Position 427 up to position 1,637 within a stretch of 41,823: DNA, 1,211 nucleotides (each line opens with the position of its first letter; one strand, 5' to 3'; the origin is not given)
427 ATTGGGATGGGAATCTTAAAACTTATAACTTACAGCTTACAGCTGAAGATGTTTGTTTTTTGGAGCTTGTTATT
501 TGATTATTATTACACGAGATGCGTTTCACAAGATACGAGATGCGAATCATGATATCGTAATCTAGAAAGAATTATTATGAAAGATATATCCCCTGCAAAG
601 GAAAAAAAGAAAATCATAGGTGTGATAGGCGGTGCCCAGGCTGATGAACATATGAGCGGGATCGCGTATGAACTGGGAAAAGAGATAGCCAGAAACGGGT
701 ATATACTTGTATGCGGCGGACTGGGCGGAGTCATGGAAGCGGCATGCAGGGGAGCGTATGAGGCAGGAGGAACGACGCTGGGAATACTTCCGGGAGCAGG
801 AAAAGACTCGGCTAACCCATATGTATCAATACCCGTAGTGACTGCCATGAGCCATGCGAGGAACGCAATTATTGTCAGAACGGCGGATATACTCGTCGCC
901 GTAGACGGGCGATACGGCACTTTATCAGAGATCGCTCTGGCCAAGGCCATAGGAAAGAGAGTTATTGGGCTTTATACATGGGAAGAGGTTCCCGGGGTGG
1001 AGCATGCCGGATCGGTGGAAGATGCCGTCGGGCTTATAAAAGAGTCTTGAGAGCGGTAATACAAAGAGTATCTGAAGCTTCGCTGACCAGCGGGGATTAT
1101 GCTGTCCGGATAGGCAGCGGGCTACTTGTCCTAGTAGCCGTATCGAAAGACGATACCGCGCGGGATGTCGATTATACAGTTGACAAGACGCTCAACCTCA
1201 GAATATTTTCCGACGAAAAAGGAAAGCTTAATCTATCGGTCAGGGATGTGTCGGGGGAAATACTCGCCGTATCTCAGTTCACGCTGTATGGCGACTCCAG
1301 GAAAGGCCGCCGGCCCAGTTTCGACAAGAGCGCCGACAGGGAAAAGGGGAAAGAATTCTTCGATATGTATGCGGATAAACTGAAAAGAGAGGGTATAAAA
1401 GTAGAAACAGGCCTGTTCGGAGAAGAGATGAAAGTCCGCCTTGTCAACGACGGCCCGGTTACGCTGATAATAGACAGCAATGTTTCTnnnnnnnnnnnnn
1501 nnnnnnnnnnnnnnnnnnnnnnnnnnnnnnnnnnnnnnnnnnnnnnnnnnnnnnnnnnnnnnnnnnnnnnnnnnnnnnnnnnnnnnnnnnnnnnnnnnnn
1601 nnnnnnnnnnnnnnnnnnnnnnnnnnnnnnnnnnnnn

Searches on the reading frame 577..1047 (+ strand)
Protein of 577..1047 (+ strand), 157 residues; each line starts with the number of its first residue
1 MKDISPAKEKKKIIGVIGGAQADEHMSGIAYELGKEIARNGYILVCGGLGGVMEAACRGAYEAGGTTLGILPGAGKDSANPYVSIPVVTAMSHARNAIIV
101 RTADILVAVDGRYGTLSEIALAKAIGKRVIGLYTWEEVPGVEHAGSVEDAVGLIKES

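Call 16: search_protein_families(library=pfam, proteins=[window:577-1047:+], max_evalue=0.001)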
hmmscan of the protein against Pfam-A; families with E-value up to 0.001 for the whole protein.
window:577-1047:+ (157 aa): 3 families
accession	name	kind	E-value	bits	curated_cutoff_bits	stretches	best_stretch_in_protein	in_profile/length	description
PF18306.6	LDcluster4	-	4.3e-43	147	26.3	1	12-137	2-127/151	SLOG cluster4 family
PF03641.19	Lysine_decarbox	-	1.4e-07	32.2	27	1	53-119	1-69/131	Possible lysine decarboxylase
PF02481.21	DNA_processg_A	-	7e-07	29.1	29.6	1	7-99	40-131/212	DNA recombination-mediator protein A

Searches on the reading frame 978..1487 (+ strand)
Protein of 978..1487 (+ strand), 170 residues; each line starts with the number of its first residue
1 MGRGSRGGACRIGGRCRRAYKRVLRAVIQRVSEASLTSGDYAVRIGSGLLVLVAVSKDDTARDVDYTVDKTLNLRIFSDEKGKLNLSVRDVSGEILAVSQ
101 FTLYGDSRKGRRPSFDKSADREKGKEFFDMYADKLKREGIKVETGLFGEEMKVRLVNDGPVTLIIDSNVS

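Call 16: search_protein_families(library=pfam, proteins=[window:978-1487:+], max_evalue=0.001)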
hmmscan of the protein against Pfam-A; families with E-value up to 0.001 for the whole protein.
window:978-1487:+ (170 aa): 1 family
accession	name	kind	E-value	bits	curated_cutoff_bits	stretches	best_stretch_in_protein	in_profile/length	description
PF02580.21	Tyr_Deacylase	-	2e-53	181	25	1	25-166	1-144/144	D-Tyr-tRNA(Tyr) deacylase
